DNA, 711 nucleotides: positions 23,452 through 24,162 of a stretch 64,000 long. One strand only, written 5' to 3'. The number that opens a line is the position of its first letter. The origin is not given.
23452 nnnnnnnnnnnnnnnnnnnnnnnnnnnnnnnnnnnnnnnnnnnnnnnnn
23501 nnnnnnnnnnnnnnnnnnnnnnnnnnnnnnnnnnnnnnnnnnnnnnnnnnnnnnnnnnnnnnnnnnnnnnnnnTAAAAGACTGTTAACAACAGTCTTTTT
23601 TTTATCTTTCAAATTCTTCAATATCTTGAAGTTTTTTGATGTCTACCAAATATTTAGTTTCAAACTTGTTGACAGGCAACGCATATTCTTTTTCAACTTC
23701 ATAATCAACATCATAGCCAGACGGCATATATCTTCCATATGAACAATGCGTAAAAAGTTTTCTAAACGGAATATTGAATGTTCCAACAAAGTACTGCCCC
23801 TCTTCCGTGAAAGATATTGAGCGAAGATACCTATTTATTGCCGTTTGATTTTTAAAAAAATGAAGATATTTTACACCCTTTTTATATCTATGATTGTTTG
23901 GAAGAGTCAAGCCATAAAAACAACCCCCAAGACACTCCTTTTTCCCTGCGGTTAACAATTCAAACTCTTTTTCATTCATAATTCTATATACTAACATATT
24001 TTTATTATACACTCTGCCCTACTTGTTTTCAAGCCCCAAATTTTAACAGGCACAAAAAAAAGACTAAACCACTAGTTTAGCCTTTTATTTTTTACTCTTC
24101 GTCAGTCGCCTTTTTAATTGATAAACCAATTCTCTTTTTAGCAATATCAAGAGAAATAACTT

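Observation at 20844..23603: tRNA-adjacent operon (FtsK-gamma-like wHTH protein + minimal ABC/SMC-type ATPase + WYL regulator) as a candidate undescribed defence or DNA-sensing module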

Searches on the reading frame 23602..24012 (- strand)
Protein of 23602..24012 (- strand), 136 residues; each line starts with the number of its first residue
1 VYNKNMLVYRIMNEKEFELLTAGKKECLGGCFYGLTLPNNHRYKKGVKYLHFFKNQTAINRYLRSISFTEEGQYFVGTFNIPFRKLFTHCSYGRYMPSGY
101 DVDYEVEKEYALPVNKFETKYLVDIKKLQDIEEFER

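Call 4: search_protein_families(library=pfam, proteins=[window:23602-24012:-], max_evalue=1)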
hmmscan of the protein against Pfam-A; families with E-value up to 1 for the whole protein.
window:23602-24012:- (136 aa): 1 family
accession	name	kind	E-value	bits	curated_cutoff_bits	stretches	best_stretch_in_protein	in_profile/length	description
PF13450.12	NAD_binding_8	-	0.054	14.2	21.9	1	14-64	17-66/68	NAD(P)-binding Rossmann-like domain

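Call 5: search_protein_families(library=padloc, proteins=[window:23602-24012:-], max_evalue=1)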
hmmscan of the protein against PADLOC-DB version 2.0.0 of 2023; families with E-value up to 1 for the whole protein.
window:23602-24012:- (136 aa): 0 families

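Call 6: search_protein_families(library=ncbifam, proteins=[window:23602-24012:-], max_evalue=1)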
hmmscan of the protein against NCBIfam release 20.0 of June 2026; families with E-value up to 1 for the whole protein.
window:23602-24012:- (136 aa): 0 families

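Call 7: search_protein_families(library=phrogs, proteins=[window:23602-24012:-], max_evalue=1)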
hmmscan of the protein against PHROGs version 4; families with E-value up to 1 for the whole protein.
window:23602-24012:- (136 aa): 1 family
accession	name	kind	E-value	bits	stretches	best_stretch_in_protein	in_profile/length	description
phrog_35340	-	unknown function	0.074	14.4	1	73-109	63-98/105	-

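Call 44: find_homologous_proteins(query=A3, max_evalue=0.01)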
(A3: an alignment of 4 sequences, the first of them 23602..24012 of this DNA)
Query A3 (4 sequences) (136 aa, profile of the alignment): 15 proteins with E <= 0.01 among 307 candidates.
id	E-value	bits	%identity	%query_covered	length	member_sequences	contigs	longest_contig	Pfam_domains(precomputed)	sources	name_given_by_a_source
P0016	2.3e-76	273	43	90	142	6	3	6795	-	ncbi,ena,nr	ncbi:MAG: hypothetical protein IJB98_00915 [Clostridia bacterium]|nr:hypothetical protein [Clostridi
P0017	3.0e-70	253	49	94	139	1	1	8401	-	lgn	-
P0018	2.4e-63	231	98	96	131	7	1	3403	-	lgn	-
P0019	2.2e-54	202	78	96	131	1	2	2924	-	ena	-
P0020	7.1e-50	187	69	91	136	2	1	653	-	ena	-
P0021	1.4e-47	179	62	91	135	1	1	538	-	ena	-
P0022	7.9e-25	106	37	93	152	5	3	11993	-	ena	-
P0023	3.3e-24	104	38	86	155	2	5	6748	-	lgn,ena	-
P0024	1.6e-23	101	39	90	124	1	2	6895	-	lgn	-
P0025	7.1e-22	96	40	90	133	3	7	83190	-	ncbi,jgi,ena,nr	ncbi:MAG: hypothetical protein E7359_01795 [Clostridiales bacterium]|nr:hypothetical protein [Clostr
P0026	2.8e-21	94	39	87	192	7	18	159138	-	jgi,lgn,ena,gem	-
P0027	9.8e-21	92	41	88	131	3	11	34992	-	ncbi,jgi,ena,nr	ncbi:MAG: hypothetical protein E7376_04710 [Clostridiales bacterium]|nr:hypothetical protein [Clostr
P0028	5.7e-20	90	37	90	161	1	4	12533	-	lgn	-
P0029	1.7e-11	63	32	96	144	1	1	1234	-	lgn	-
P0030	5.6e-5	41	36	57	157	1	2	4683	-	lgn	-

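Call 45: find_encoding_contigs(protein=P0026, flank=6000, max_places=3)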
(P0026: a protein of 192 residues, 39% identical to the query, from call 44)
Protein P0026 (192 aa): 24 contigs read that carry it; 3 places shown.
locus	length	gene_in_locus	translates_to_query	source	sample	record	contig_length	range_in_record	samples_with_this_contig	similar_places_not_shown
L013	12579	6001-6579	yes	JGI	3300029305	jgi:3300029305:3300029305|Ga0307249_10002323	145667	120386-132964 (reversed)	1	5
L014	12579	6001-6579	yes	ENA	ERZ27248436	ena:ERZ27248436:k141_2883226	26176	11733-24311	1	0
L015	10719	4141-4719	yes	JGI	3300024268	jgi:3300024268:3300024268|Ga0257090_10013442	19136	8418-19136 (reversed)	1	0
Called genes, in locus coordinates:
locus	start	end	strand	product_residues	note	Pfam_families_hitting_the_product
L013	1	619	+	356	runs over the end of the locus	PF03462:PCRF, PF00472:RF-1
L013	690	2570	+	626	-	-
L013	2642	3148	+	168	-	-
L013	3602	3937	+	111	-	PF00584:SecE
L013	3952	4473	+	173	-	PF02357:NusG, PF00467:KOW (weak)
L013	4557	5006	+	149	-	PF03946:Ribosomal_L11_N, PF00298:Ribosomal_L11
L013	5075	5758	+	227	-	PF00687:Ribosomal_L1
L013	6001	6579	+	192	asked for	-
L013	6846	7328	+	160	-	PF00466:Ribosomal_L10, PF27436:RL10_C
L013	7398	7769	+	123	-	PF16320:Ribosomal_L12_N, PF00542:Ribosomal_L12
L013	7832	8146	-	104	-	PF07561:DUF1540 (faint)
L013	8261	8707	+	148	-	PF01281:Ribosomal_L9_N, PF03948:Ribosomal_L9_C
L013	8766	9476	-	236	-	PF04298:Zn_peptidase_2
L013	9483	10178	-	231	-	PF04298:Zn_peptidase_2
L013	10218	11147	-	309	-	-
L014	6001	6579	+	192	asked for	-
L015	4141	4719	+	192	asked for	-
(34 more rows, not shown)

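Call 46: find_encoding_contigs(protein=P0025, flank=6000, max_places=3)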
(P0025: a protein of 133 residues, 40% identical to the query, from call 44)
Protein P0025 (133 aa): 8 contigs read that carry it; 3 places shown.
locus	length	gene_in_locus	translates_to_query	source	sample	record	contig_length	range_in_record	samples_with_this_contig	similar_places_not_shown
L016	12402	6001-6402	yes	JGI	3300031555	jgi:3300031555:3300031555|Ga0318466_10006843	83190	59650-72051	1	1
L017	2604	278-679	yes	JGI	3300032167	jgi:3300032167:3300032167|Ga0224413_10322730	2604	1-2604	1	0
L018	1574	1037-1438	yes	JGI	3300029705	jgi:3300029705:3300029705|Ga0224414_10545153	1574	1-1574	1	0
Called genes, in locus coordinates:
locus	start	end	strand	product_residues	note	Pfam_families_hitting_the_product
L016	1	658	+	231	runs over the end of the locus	PF00149:Metallophos, PF12850:Metallophos_2 (weak)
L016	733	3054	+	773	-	-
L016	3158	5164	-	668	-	PF01136:Peptidase_U32, PF12392:DUF3656 (weak)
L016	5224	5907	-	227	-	PF01520:Amidase_3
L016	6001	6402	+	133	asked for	-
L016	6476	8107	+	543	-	-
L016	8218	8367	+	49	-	PF00471:Ribosomal_L33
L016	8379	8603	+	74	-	-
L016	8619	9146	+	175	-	PF02357:NusG, PF00467:KOW (weak)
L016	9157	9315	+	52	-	-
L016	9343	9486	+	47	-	-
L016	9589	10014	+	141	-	PF03946:Ribosomal_L11_N, PF00298:Ribosomal_L11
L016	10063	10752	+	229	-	PF00687:Ribosomal_L1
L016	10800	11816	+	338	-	PF02588:YitT_membrane, PF10035:DUF2179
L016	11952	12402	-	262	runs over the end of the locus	PF00106:adh_short, PF13561:adh_short_C2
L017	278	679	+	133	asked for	-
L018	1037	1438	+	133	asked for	-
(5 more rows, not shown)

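Call 47: find_encoding_contigs(protein=P0022, flank=6000, max_places=3)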
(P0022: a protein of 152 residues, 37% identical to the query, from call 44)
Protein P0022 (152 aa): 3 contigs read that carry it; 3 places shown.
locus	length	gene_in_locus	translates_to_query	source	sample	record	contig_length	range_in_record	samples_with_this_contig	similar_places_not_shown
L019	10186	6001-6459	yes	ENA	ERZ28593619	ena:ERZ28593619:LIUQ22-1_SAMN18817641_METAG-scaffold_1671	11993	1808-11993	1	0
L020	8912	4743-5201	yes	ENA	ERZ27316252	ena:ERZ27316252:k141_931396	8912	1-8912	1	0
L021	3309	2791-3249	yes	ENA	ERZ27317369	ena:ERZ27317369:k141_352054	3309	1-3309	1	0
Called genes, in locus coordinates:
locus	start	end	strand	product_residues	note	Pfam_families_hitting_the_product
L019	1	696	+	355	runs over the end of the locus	PF03462:PCRF, PF00472:RF-1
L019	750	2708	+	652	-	-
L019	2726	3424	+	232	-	-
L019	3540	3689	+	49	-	PF00471:Ribosomal_L33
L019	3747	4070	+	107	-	PF00584:SecE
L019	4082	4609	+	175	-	PF02357:NusG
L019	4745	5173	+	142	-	PF03946:Ribosomal_L11_N, PF00298:Ribosomal_L11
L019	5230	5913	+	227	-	PF00687:Ribosomal_L1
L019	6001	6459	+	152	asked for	-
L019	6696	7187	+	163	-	PF00466:Ribosomal_L10, PF27436:RL10_C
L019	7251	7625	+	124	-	PF16320:Ribosomal_L12_N, PF00542:Ribosomal_L12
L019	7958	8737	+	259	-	PF00072:Response_reg, PF08769:Spo0A_C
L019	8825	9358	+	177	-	-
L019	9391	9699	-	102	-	-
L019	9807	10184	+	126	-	?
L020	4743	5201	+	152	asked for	-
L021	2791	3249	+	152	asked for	-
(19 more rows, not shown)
